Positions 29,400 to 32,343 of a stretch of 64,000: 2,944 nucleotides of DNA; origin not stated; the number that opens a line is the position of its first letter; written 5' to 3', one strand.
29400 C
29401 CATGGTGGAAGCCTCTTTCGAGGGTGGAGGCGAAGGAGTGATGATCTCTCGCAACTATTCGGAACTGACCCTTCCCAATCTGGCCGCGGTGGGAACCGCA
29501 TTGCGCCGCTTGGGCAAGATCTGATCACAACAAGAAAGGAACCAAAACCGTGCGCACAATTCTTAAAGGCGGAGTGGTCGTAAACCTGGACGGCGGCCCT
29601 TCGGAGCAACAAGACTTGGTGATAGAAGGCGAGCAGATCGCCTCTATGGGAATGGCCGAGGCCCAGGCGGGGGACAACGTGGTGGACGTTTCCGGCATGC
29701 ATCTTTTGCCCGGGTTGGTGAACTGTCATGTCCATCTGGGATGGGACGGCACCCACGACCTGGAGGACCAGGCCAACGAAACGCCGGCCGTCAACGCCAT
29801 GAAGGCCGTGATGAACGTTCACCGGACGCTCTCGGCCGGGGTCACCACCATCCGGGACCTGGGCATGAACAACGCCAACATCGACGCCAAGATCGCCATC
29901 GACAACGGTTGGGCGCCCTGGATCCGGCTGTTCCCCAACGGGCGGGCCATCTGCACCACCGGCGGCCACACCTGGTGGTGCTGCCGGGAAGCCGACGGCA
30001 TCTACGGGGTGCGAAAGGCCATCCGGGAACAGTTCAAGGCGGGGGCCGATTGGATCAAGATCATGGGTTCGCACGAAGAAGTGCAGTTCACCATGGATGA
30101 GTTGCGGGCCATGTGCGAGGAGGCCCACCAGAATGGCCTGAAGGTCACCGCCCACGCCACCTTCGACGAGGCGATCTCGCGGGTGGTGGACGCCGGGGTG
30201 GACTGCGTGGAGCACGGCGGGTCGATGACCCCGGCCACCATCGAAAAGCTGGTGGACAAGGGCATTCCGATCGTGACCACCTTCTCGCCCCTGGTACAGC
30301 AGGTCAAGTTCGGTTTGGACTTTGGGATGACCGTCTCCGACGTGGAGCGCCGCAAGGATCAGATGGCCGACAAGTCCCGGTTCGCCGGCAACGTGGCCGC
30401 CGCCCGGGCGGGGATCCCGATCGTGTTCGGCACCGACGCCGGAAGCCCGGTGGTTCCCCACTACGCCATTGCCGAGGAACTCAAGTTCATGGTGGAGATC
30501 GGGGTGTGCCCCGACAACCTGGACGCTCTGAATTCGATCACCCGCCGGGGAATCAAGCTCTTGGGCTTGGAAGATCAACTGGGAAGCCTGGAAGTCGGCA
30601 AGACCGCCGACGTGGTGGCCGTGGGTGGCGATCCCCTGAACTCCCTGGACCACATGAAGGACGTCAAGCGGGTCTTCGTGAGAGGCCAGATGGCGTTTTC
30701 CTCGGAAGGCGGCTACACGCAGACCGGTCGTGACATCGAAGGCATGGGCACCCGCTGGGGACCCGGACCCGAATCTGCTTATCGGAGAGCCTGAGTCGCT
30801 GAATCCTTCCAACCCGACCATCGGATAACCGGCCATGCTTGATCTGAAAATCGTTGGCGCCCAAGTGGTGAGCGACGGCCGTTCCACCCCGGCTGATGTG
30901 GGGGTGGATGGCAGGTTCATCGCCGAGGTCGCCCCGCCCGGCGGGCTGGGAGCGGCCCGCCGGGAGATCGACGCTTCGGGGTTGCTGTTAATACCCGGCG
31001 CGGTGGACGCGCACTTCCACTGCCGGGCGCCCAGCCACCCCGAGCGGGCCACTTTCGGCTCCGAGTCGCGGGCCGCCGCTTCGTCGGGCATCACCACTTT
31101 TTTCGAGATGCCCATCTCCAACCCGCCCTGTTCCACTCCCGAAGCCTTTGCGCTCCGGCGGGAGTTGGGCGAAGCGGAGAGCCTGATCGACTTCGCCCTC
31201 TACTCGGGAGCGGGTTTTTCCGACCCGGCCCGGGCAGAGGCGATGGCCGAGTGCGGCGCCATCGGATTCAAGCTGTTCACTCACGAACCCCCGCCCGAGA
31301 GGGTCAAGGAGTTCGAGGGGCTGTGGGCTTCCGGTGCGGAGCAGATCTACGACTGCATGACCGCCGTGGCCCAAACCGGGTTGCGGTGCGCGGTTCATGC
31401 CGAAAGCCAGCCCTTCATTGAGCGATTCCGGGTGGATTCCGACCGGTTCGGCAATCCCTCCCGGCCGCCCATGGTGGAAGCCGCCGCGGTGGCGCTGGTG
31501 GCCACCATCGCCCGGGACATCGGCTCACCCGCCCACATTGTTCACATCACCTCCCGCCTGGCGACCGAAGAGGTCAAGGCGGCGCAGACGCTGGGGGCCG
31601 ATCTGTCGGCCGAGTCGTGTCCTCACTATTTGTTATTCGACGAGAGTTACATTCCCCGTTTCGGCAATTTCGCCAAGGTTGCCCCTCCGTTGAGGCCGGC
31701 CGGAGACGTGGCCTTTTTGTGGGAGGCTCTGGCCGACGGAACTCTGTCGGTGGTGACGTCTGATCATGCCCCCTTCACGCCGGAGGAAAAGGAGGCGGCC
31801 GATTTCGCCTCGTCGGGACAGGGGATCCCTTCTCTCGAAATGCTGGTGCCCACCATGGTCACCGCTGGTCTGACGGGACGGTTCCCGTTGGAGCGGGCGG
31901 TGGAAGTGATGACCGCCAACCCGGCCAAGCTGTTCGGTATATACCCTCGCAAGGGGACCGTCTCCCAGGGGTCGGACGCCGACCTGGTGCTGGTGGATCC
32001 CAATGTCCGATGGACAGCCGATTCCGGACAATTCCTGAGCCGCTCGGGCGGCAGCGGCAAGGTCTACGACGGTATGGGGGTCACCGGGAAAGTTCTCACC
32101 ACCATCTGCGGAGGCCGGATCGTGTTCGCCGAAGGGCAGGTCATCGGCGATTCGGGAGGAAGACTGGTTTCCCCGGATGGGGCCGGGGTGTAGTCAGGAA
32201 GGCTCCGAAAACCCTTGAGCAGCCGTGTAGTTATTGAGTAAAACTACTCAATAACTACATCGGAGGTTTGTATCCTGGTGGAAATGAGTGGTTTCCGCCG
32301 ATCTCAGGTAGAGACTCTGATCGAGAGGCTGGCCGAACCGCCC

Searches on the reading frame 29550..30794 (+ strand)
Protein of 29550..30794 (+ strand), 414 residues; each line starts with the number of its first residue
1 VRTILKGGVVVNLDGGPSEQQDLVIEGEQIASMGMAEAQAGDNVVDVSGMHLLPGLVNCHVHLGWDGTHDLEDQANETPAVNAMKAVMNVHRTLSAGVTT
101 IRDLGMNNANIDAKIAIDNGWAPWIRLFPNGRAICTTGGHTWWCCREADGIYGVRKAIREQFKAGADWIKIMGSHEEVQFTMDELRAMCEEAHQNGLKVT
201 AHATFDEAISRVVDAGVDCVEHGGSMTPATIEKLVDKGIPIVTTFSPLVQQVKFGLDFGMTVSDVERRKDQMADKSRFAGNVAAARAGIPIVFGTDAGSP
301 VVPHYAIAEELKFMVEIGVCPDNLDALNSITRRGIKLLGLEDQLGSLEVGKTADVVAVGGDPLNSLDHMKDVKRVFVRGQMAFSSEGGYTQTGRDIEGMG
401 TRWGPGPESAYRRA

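Call 9: search_protein_families(library=pfam, proteins=[window:29550-30794:+], max_evalue=0.001)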
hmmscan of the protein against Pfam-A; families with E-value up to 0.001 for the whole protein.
window:29550-30794:+ (414 aa): 2 families
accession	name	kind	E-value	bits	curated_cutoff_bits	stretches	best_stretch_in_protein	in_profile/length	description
PF01979.26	Amidohydro_1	-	4.2e-32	112.2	25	1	52-381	2-344/345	Amidohydrolase family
PF07969.17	Amidohydro_3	-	8e-14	52.4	29.7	1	179-380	258-469/472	Amidohydrolase family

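Call 107: find_encoding_contigs(protein=window:29550-30794:+, flank=10000, max_places=5)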
Protein window:29550-30794:+ (414 aa): no gene with exactly this product is on record in the collection.

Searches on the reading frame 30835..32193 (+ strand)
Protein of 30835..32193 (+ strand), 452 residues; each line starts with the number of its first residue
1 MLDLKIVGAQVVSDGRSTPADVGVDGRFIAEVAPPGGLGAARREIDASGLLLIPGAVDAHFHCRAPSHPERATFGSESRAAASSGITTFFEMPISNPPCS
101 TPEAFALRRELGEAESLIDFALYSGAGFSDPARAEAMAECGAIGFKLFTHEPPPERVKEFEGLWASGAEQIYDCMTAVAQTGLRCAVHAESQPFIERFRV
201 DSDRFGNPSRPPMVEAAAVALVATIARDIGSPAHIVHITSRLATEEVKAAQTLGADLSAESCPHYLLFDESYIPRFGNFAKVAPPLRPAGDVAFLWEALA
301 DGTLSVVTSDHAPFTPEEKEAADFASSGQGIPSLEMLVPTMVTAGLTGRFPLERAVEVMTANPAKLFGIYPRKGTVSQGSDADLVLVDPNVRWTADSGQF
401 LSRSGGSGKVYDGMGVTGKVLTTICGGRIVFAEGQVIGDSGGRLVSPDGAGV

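Call 9: search_protein_families(library=pfam, proteins=[window:30835-32193:+], max_evalue=0.001)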
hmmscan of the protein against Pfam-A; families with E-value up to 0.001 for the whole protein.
window:30835-32193:+ (452 aa): 2 families
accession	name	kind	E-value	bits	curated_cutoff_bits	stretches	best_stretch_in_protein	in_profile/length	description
PF01979.26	Amidohydro_1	-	3.5e-24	86.1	25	1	52-430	2-345/345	Amidohydrolase family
PF07969.17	Amidohydro_3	-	5e-13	49.8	29.7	1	344-431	401-472/472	Amidohydrolase family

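Call 11: find_encoding_contigs(protein=window:30835-32193:+, flank=10000, max_places=10)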
Protein window:30835-32193:+ (452 aa): no gene with exactly this product is on record in the collection.

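Call 16: find_related_loci(query=window:30835-32193:+, collection=genome_contigs, flank=10000)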
Query window:30835-32193:+ (452 aa) in genome_contigs; peptide patterns used: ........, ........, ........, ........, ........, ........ (x = any residue, [..] = any of these).
113 stretches matched a pattern; 32 encode a relative of the query (tblastn E <= 1e-3); 32 distinct loci.
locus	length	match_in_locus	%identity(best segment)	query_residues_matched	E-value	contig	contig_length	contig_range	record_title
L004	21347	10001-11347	83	1-449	0e+0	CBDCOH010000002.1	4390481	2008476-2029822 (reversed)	MAG: Candidatus Spongiisociaceae bacterium isolate c8dab69f-a0b8-46d1-84ea-4e70fa3c0124 genome assembly, contig: contig_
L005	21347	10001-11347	82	1-449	0e+0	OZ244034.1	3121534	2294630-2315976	MAG: Acidimicrobiia bacterium isolate 4dc1b814-e420-4262-94ca-2b75272f1101 genome assembly, chromosome: 1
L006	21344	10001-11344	79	1-448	0e+0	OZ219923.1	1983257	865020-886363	MAG: Acidimicrobiia bacterium isolate 542d8752-d573-496e-aaa5-f876508f7d52 genome assembly, chromosome: 2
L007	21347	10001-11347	86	1-449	0e+0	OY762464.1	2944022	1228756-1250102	MAG: Acidimicrobiia bacterium isolate 46c1db0d-967a-4333-83ea-8eb352737e21 genome assembly, chromosome: 1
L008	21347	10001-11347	78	1-449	0e+0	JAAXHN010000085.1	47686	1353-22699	MAG: Acidimicrobiia bacterium isolate Plut_88890 unfiltered_Plut_88890_genomic_contig_907302, whole genome shotgun seque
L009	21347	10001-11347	78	1-449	0e+0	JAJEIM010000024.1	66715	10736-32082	MAG: Acidimicrobiia bacterium isolate p16x65bins.30 k141_1001684, whole genome shotgun sequence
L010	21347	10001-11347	79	1-449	0e+0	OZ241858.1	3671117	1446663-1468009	MAG: Candidatus Spongiisocius sp. isolate 36f18321-4a0d-4371-a96b-0c675878e5b3 genome assembly, chromosome: 1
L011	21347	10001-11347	80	1-449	0e+0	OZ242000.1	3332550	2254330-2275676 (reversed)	MAG: Acidimicrobiia bacterium isolate 2de4d7b0-df0b-474f-a321-03b588d4267d genome assembly, chromosome: 1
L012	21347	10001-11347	78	1-449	0e+0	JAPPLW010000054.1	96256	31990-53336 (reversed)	MAG: bacterium isolate RHO3_bin_31 NODE_545_length_96256_cov_37.354820, whole genome shotgun sequence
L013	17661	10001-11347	78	1-449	0e+0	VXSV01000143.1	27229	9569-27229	MAG: Acidimicrobiia bacterium isolate SB0665_bin_24 NODE_907_length_27229_cov_18.804961, whole genome shotgun sequence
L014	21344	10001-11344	81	1-448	0e+0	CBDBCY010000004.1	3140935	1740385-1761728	MAG: Acidimicrobiia bacterium isolate 5869b7e0-be7e-4f88-8776-9a9c90231507 genome assembly, contig: contig_4, whole geno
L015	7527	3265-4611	78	1-449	0e+0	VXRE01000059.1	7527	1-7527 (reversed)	MAG: Acidimicrobiia bacterium isolate SB0664_bin_25 NODE_4021_length_7527_cov_13.213999, whole genome shotgun sequence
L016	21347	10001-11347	78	1-449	0e+0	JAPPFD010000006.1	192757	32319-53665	MAG: bacterium isolate RHO1_bin_22 NODE_117_length_192757_cov_52.803396, whole genome shotgun sequence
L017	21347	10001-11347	78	1-449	0e+0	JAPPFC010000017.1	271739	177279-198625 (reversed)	MAG: bacterium isolate RHO1_bin_21 NODE_49_length_271739_cov_34.005050, whole genome shotgun sequence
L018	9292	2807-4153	76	1-449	0e+0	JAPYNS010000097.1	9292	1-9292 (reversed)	MAG: Candidatus Spongiisocius variivorans isolate m_rhze10 Seq97, whole genome shotgun sequence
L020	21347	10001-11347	78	1-449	0e+0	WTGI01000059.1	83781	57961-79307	MAG: Acidimicrobiia bacterium isolate CO36387bin_10 NODE_88_length_83781_cov_17.520878, whole genome shotgun sequence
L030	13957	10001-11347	91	1-449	0e+0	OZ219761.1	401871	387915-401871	MAG: Acidimicrobiia bacterium isolate 0395d7e3-236e-4384-95e3-6864e4764bd2 genome assembly, chromosome: 5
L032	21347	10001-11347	81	1-449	0e+0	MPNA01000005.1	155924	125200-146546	MAG: bacterium OM1 bin76 NODE_130_length_155924_cov_19.0846_ID_259, whole genome shotgun sequence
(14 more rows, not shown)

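Call 90: search_protein_families(library=pfam, proteins=[L030:12037-12942:+, L030:11356-11757:-, L030:11711-12196:-], max_evalue=0.01)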
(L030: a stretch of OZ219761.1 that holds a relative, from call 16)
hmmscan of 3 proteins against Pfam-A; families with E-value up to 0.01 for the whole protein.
L030:12037-12942:+ (301 aa): 1 family
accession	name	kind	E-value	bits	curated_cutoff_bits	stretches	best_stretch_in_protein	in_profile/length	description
PF02661.23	Fic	-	9.8e-24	84.5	24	1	2-102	5-93/93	Fic/DOC family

L030:11356-11757:- (133 aa): 0 families

L030:11711-12196:- (161 aa): 0 families

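Call 92: search_protein_families(library=pfam, proteins=[L007:11635-13674:+, L004:11425-12537:+, L009:11441-12523:+, L020:11536-12042:-, L032:11419-13176:-, L007:15418-16440:-, L007:16437-18260:-], max_evalue=0.001)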
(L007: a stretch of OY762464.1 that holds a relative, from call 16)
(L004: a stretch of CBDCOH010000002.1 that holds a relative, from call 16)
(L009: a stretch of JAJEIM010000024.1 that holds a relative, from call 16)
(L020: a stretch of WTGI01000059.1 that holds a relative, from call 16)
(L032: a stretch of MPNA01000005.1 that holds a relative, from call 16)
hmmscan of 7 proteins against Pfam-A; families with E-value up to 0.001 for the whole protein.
L007:11635-13674:+ (679 aa): 2 families
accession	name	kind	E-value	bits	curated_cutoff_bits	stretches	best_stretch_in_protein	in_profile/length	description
PF02872.23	5_nucleotid_C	-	8.2e-22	78.4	23.6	1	385-569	1-154/158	5'-nucleotidase, C-terminal domain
PF01476.26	LysM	-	0.0002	21.7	20.9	0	623-677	2-43/43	LysM domain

L004:11425-12537:+ (370 aa): 4 families
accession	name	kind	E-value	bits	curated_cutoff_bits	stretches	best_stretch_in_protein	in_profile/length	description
PF01408.29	GFO_IDH_MocA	-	2.5e-23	83.5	24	1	7-127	1-118/120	Oxidoreductase family, NAD-binding Rossmann fold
PF22725.1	GFO_IDH_MocA_C3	-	1.3e-16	61.2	27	1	139-268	3-123/124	GFO/IDH/MocA C-terminal domain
PF02894.22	GFO_IDH_MocA_C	-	1.3e-15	58.2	22.9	1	141-370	1-218/218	Oxidoreductase family, C-terminal alpha/beta domain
PF22685.1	Gal80p_C-like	-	2.1e-07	31.7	29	1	135-271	1-151/152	Gal80p, C-terminal domain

L009:11441-12523:+ (360 aa): 1 family
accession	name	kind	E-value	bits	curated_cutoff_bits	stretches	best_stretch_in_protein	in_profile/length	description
PF00962.28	A_deaminase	-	6e-95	318.5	27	1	21-349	1-326/330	Adenosine deaminase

L020:11536-12042:- (168 aa): 0 families

L032:11419-13176:- (585 aa): 2 families
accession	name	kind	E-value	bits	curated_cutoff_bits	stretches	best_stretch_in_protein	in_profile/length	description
PF01979.26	Amidohydro_1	-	4.7e-35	121.9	25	1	190-544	2-344/345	Amidohydrolase family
PF07969.17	Amidohydro_3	-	1.4e-14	54.9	29.7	1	233-544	153-470/472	Amidohydrolase family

L007:15418-16440:- (340 aa): 1 family
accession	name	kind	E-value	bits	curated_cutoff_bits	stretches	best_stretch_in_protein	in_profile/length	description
PF00809.28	Pterin_bind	-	1.2e-24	87.7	25.5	1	92-292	27-243/244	Pterin binding enzyme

L007:16437-18260:- (607 aa): 3 families
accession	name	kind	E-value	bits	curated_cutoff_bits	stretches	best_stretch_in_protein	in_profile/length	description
PF14574.11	RACo_C_ter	-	3.2e-71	239.9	27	1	357-590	3-251/261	C-terminal domain of RACo the ASKHA domain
PF17651.6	Raco_middle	-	2.5e-40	138.2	26.8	1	182-350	1-160/163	RACo middle region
PF00111.32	Fer2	-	7.7e-07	29.4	21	1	62-124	13-76/77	2Fe-2S iron-sulfur cluster binding domain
